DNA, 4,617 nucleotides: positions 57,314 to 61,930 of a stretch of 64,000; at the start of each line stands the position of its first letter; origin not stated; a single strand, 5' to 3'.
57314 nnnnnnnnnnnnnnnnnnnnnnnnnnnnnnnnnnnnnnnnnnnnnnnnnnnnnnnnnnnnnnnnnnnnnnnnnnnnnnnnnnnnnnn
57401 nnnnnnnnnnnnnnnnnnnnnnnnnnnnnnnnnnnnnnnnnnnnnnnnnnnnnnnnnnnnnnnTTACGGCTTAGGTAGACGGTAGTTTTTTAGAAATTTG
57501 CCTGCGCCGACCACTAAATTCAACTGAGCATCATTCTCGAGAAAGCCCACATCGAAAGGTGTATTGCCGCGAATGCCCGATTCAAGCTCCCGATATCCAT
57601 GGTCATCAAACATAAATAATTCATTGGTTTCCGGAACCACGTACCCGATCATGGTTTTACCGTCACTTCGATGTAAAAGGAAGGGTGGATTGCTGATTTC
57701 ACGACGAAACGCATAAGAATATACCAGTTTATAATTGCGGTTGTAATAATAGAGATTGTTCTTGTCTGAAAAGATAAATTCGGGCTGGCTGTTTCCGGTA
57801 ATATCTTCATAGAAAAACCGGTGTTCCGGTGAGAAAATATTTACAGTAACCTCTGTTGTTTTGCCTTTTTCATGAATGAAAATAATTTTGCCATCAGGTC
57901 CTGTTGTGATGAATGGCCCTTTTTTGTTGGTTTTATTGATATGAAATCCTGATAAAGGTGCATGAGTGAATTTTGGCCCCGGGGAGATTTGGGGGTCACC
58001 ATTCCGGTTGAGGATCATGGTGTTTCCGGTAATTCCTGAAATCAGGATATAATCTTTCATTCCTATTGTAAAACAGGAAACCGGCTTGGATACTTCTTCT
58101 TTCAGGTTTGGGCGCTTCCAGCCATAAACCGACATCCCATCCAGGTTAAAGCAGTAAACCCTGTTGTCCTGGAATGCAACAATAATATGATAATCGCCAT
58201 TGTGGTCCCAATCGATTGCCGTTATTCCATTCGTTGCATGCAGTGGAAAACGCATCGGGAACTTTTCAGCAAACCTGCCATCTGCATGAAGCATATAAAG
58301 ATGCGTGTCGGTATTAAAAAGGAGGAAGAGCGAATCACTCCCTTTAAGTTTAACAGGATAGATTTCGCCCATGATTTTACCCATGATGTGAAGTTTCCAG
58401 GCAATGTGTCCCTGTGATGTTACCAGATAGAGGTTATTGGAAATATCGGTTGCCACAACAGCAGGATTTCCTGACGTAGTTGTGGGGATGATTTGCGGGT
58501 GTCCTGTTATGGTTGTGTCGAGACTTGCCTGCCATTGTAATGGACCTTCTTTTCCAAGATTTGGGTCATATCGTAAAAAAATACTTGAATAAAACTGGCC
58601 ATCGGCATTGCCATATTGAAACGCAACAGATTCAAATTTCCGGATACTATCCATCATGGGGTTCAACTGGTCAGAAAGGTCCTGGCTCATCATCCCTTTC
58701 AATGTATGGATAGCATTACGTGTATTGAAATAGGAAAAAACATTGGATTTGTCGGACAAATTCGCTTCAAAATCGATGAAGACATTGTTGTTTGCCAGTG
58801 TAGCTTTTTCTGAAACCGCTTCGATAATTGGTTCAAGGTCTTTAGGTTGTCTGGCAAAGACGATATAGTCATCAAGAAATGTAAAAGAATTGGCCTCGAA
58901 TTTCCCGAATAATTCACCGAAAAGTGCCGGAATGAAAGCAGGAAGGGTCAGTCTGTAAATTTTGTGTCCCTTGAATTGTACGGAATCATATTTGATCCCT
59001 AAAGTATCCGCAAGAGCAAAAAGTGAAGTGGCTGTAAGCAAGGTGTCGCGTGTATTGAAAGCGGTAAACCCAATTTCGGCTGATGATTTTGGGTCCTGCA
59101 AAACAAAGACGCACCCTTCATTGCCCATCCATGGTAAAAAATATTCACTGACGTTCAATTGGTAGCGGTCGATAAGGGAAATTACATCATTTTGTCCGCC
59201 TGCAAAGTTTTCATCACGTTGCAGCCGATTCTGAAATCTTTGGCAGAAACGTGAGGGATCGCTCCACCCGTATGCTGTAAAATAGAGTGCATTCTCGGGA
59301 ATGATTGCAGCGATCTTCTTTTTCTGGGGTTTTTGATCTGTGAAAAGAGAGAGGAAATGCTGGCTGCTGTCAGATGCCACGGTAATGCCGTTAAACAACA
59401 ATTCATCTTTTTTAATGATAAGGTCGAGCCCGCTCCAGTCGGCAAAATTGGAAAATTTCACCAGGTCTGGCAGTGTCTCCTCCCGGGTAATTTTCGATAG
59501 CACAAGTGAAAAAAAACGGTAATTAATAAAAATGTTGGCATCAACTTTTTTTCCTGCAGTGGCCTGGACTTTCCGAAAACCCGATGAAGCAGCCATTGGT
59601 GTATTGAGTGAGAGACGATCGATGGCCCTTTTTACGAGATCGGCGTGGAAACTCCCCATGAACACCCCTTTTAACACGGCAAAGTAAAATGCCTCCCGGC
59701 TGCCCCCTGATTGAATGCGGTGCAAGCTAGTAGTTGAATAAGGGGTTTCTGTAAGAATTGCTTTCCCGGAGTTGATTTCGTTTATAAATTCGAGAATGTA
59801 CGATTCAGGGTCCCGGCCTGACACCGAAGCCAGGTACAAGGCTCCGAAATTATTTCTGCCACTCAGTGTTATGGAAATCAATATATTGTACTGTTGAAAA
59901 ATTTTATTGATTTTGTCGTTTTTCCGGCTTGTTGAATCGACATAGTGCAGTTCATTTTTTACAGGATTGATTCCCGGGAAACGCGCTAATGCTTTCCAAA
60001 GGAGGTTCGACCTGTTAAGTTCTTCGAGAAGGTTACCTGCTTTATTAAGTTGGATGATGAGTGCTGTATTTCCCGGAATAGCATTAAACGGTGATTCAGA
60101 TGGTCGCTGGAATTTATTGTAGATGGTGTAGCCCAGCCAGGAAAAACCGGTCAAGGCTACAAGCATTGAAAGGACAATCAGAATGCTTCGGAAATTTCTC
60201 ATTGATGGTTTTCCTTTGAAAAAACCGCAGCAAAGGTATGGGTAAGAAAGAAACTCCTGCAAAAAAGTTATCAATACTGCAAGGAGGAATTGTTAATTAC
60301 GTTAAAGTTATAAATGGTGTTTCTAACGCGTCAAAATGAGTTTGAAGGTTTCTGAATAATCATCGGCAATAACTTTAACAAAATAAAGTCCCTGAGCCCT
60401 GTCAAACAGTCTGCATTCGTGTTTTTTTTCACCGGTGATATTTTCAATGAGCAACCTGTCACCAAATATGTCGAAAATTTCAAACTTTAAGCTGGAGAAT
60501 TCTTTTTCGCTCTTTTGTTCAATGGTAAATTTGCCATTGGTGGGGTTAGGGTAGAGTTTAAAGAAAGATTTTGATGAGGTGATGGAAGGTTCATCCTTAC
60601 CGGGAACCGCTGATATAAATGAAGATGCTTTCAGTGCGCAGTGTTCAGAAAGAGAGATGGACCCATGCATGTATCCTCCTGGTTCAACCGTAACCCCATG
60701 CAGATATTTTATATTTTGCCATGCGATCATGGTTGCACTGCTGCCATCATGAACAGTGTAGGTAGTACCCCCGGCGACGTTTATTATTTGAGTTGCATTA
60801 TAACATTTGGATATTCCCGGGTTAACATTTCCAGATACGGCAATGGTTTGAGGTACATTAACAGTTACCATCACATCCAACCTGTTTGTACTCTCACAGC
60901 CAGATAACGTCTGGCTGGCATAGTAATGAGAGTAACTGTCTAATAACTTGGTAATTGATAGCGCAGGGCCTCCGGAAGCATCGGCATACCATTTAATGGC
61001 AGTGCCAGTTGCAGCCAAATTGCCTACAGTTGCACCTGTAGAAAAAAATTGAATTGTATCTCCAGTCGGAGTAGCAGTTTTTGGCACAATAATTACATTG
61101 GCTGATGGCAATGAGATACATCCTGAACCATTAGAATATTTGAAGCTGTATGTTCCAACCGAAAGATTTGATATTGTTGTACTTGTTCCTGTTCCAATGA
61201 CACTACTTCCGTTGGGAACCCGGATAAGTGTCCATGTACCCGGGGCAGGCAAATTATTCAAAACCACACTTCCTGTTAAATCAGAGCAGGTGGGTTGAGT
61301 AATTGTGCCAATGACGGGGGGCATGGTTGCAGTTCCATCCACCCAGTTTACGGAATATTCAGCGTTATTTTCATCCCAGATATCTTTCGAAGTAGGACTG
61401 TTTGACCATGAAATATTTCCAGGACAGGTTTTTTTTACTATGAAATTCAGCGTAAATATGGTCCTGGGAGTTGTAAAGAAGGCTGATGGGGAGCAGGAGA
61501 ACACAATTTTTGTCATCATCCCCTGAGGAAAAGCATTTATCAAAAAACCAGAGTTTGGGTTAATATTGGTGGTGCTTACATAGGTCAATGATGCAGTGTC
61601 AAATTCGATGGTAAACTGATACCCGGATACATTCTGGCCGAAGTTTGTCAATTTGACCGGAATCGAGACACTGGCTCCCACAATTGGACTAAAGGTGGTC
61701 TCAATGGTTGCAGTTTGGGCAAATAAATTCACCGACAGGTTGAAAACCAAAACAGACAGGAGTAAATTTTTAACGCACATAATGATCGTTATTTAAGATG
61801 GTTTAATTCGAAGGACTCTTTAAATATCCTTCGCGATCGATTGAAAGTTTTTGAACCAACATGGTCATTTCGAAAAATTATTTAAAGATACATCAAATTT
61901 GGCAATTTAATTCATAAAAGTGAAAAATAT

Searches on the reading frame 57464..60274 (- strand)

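Call 10: search_protein_families(library=ncbifam, proteins=[window:57464-60274:-])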
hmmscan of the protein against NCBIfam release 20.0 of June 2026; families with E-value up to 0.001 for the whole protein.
window:57464-60274:- (936 aa): 0 families

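Call 47: search_protein_families(library=pfam, proteins=[window:57464-60274:-])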
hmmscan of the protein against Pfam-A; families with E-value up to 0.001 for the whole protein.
window:57464-60274:- (936 aa): 3 families
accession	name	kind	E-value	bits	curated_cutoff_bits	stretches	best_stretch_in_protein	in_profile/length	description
PF11832.13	DUF3352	-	3.3e-14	52.8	26.8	1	150-546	128-515/536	Protein of unknown function (DUF3352)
PF13570.13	Beta-prop_ACSF4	-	9.7e-10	38.8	133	1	576-682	164-261/329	Beta-alanine-activating enzyme, beta-propeller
PF25292.1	Beta-prop_CGLA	-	0.00085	19.3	26.8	0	684-759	34-106/316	Lambda-carrageenase beta-propeller domain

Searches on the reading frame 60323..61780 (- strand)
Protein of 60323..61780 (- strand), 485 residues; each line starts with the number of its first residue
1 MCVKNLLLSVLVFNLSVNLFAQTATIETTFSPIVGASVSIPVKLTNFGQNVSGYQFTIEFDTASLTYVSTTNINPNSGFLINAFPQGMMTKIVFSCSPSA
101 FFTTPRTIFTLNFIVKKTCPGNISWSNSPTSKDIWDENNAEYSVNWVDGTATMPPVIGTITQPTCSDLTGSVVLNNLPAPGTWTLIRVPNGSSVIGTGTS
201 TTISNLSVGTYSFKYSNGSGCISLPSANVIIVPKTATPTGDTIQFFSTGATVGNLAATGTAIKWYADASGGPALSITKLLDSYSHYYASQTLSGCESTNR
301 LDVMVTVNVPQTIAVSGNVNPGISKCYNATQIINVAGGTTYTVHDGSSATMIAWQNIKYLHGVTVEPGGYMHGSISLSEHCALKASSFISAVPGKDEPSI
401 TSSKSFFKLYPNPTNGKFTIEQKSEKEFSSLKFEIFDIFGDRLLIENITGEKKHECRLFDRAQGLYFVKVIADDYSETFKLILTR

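Call 10: search_protein_families(library=ncbifam, proteins=[window:60323-61780:-])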
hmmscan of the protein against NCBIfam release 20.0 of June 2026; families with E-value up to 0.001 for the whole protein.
window:60323-61780:- (485 aa): 3 families
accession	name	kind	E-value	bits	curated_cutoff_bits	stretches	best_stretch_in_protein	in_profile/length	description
TIGR04183.1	Por_Secre_tail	domain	1.7e-11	43.9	23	1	409-482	1-70/72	T9SS type A sorting domain-containing protein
NF038113.1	T9SSA_dep_M36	equivalog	3.1e-08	32.3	885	1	405-483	791-868/869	T9SS-dependent M36 family metallopeptidase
NF045619.1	adhes_GNV_Cterm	subfamily_domain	0.00028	20.2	180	1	121-276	234-387/458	BapA/Bap/LapF family large adhesin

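Call 47: search_protein_families(library=pfam, proteins=[window:60323-61780:-])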
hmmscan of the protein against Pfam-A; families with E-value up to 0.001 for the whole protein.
window:60323-61780:- (485 aa): 3 families
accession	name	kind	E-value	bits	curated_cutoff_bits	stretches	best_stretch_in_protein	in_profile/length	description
PF18962.6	Por_Secre_tail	-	2.6e-13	50.5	27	1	409-482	1-74/75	Secretion system C-terminal sorting domain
PF00963.24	Cohesin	-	9.6e-13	49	24.1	1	26-150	5-136/139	Cohesin domain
PF19081.6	Ig_7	-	2.7e-08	34.4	27.3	1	256-308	25-83/84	Ig-like domain CHU_C associated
